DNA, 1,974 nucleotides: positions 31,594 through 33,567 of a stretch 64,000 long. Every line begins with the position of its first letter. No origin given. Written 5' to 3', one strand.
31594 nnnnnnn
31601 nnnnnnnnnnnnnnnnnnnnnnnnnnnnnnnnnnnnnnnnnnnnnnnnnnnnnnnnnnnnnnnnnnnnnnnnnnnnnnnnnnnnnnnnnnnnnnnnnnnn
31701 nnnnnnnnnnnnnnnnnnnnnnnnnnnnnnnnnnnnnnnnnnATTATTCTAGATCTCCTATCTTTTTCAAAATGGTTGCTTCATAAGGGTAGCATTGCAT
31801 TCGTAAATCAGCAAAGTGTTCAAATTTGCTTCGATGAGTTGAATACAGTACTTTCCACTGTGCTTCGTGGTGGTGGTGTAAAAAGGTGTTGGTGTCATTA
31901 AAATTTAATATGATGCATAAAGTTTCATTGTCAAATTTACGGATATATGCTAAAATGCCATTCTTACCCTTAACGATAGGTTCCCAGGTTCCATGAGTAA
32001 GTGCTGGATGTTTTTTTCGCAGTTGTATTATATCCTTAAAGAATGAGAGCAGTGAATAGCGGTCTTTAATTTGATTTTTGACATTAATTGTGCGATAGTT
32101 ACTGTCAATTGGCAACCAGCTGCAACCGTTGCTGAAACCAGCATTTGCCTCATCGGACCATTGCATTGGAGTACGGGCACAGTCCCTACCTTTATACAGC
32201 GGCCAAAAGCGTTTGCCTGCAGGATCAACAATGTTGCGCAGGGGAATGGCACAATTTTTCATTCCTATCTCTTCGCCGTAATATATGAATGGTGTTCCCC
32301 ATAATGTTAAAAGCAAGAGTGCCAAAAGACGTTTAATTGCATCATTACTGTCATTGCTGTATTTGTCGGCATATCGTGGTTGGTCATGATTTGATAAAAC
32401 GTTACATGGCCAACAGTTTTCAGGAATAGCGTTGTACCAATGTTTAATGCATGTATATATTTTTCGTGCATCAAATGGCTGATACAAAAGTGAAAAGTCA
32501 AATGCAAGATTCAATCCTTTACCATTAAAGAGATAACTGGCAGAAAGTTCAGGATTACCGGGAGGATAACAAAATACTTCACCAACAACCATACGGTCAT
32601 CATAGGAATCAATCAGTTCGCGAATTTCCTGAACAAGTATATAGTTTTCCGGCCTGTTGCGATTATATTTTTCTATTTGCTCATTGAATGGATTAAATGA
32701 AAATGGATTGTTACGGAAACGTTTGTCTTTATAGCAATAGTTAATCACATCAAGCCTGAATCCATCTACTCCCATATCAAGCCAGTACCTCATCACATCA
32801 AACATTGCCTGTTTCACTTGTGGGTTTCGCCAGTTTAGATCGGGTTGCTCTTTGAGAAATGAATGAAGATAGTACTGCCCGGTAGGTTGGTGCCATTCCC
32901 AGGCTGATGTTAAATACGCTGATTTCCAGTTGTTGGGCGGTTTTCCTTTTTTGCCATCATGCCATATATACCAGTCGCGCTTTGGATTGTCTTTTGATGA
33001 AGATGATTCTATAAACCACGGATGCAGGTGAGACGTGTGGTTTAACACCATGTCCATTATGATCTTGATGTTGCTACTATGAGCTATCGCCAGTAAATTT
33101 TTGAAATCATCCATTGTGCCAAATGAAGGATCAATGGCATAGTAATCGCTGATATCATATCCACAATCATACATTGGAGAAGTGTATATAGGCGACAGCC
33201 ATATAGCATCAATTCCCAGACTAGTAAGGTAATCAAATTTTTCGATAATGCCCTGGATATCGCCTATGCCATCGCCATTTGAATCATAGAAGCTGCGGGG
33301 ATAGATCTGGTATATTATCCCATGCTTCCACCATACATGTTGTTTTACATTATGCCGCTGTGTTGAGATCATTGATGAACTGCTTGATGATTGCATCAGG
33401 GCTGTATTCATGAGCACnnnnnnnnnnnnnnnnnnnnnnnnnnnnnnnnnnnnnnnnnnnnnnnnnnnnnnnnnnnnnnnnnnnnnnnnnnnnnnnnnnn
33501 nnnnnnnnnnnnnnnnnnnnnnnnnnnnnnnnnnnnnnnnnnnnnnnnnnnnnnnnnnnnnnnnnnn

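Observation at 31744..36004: PHP-phosphoesterase + GT4 glycosyltransferase fusion co-transcribed with a GH13 alpha-glucosidase or trehalose-synthase-like enzyme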

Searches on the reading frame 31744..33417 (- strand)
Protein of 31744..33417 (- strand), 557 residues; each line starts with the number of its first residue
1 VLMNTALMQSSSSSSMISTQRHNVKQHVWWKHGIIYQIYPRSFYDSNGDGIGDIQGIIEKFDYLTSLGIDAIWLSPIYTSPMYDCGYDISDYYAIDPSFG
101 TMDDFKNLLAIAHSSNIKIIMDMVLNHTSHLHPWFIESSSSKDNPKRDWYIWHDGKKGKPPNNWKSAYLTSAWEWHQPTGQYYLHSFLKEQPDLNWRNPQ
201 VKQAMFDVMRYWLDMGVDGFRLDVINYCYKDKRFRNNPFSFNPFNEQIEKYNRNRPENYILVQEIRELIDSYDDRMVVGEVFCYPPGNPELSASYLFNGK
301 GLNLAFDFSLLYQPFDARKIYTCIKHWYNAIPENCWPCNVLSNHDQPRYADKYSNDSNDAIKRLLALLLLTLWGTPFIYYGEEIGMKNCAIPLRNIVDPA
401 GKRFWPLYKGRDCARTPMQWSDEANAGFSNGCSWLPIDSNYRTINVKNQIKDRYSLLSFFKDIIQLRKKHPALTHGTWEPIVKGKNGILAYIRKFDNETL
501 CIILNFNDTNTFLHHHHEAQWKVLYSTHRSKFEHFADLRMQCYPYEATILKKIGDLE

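Call 5: search_protein_families(library=pfam, proteins=[window:31744-33417:-], max_evalue=0.01)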
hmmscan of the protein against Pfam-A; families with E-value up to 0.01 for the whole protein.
window:31744-33417:- (557 aa): 4 families
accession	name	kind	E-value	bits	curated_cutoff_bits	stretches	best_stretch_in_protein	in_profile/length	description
PF00128.31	Alpha-amylase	-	2.4e-146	488.9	22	1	37-476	1-446/446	Alpha amylase, catalytic domain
PF11941.14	DUF3459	-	4.2e-06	27.5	22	1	460-528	2-71/90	Domain of unknown function (DUF3459)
PF16657.11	Malt_amylase_C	-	0.00055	20.4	27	1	485-526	10-53/75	Maltogenic Amylase, C-terminal domain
PF14701.12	hDGE_amylase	-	0.0027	17.3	27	1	52-138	19-113/439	Glycogen debranching enzyme, glucanotransferase domain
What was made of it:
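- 31744..33372 (-): GH13 alpha-glucosidase gene (542 aa from the ATG at 33372; the ORF is open to the GTG at 33417), overlapping the upstream stop codon. PF00128 at 2.4e-146 (call 5).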

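Call 6: search_protein_families(library=ncbifam, proteins=[window:31744-33417:-], max_evalue=0.1)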
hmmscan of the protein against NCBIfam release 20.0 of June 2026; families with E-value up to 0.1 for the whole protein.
window:31744-33417:- (557 aa): 44 families (the best 25 are shown)
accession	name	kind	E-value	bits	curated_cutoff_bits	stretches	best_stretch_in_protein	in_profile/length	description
NF051899.1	BetGalacBglAAgro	equivalog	1.6e-160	535.1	900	1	29-524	2-511/537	beta-galactosidase BglA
TIGR02403.1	trehalose_treC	equivalog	3e-141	471.8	799.05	2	29-389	1-366/544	alpha,alpha-phosphotrehalase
NF008183.0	PRK10933.1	subfamily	4.8e-129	431.5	535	2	26-390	4-372/551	alpha,alpha-phosphotrehalase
TIGR02456.1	treS_nterm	equivalog_domain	1.2e-111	373.9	678.35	2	29-346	2-308/539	maltose alpha-D-glucosyltransferase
NF041090.1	Cyc-maltodext_AglB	equivalog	6e-49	167.1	540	3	52-224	62-207/470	cyclomaltodextrinase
NF008051.0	PRK10785.1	equivalog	1.2e-44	152.5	568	3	30-261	160-370/607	maltodextrin glucosidase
NF041321.1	Alpha-amyl_MalA_Halo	equivalog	4e-40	137.9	875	3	9-224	237-426/666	alpha-amylase MalA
NF011083.0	PRK14510.1-2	equivalog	4.2e-23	80.8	1322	3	52-226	220-384/1186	bifunctional glycogen debranching protein GlgX/4-alpha-glucanotransferase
TIGR02402.1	trehalose_TreZ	equivalog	2.5e-21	75.6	538.8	2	13-127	71-185/545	malto-oligosyltrehalose trehalohydrolase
NF007059.0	PRK09505.2-4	equivalog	1.7e-16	59.7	865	2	52-129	226-317/683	alpha-amylase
NF007051.0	PRK09505.1-1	equivalog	6.9e-16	57.4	864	1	52-130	236-328/686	alpha-amylase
NF006970.0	PRK09441.1-3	equivalog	1.1e-14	54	516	1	55-226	58-232/466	alpha-amylase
NF007060.0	PRK09505.2-5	equivalog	2e-14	52.5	790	1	52-128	232-322/690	alpha-amylase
NF007053.0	PRK09505.1-3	equivalog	2.3e-14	52.5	1269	2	52-129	228-319/687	alpha-amylase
TIGR02401.1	trehalose_TreY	equivalog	3.1e-14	52.2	498.65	1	59-129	20-91/838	malto-oligosyltrehalose synthase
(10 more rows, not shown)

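Call 14: search_solved_structures(query=window:31744-33417:-, max_evalue=1e-50)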
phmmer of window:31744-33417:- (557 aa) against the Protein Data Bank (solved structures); distinct sequences matched with E-value up to 1e-50: 82 (the best 60 are shown).
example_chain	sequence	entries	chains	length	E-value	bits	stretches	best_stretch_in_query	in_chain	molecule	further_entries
3wy1_A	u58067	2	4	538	1.1e-133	450.3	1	28-507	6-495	Alpha-glucosidase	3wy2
3wy4_A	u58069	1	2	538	2.9e-133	448.9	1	28-507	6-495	Alpha-glucosidase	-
3wy3_A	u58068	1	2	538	5.9e-133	447.9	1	28-507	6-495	Alpha-glucosidase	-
6aav_A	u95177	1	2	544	3.4e-131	442.1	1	23-479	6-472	Alpha-glucosyltransferase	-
2ze0_A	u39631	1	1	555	2.4e-130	439.2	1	27-549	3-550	Alpha-glucosidase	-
7voh_A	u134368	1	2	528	4.5e-125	421.9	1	28-477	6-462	alpha-glucosidase QsGH13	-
5zcb_A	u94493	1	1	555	9.5e-125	420.8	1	28-538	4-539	Alpha-glucosidase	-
8ids_A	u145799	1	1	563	1e-124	420.7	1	28-547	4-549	Alpha-glucosidase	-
8ibk_A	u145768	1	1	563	1.8e-124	419.8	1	28-547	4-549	Alpha-glucosidase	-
5zcc_A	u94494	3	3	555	2.4e-124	419.5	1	28-538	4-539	Alpha-glucosidase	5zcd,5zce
1uok_A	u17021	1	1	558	1.9e-122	413.1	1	28-551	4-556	OLIGO-1,6-GLUCOSIDASE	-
5wcz_A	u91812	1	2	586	3.6e-119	402.3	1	28-548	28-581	Oligo-1,6-glucosidase 1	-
4m56_A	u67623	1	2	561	3.7e-119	402.3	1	28-548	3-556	Oligo-1,6-glucosidase 1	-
4mb1_A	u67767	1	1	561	7.8e-119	401.2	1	28-548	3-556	Oligo-1,6-glucosidase 1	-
7lv6_B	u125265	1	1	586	1.1e-118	400.8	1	28-548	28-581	Oligo-1,6-glucosidase 1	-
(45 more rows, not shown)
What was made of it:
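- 31744..33372 (-): The closest solved structure is HaG 3WY1 at 1e-133 (call 14).
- On Trehalose synthase TreS / trehalose-6-P hydrolase TreC: TreS structures rank far below the alpha-glucosidases (call 14).
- Tried and rejected: The TreS/trehalose reading of the GH13 was rejected (calls 6, 14).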
